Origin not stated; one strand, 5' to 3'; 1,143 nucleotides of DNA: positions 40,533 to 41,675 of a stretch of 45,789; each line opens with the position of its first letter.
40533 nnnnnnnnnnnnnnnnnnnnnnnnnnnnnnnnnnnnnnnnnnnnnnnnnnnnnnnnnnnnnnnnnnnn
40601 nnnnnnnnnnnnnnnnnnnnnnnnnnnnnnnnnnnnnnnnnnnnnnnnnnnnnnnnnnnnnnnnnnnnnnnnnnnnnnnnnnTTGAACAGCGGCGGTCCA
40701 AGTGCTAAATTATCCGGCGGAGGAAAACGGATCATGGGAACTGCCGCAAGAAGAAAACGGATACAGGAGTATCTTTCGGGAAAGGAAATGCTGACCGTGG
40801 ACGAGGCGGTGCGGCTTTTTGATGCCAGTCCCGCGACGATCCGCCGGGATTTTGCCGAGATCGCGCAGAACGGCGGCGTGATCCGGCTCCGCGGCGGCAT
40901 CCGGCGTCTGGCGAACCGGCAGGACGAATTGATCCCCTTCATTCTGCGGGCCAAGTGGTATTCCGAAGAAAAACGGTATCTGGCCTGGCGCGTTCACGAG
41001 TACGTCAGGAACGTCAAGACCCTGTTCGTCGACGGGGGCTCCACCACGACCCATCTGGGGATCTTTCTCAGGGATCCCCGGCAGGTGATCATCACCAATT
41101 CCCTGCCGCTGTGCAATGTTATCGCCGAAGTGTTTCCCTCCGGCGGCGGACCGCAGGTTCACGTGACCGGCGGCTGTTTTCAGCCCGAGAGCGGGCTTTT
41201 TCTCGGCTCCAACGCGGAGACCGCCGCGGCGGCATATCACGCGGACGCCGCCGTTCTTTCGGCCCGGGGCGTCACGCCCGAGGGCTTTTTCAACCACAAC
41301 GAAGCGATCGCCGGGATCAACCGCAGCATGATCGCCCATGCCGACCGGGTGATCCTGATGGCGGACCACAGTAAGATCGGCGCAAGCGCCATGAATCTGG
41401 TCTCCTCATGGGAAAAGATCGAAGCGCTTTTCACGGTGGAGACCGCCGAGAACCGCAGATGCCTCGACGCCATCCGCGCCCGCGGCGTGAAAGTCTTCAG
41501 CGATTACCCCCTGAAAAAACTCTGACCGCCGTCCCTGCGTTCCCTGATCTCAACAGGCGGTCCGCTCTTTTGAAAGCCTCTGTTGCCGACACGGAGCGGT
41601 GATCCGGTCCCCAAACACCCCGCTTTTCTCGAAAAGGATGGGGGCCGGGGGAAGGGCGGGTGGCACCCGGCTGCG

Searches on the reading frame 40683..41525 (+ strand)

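Call 18: search_protein_families(library=pfam, proteins=[window:40683-41525:+], max_evalue=0.001)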
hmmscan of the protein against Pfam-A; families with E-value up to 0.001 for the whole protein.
window:40683-41525:+ (280 aa): 2 families
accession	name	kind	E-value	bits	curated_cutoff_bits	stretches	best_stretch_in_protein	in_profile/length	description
PF00455.28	DeoRC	-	4.5e-31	108.4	31.8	1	94-251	3-158/160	DeoR C terminal sensor domain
PF08220.18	HTH_DeoR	-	6.2e-13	48.7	21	1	23-75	1-53/57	DeoR-like helix-turn-helix domain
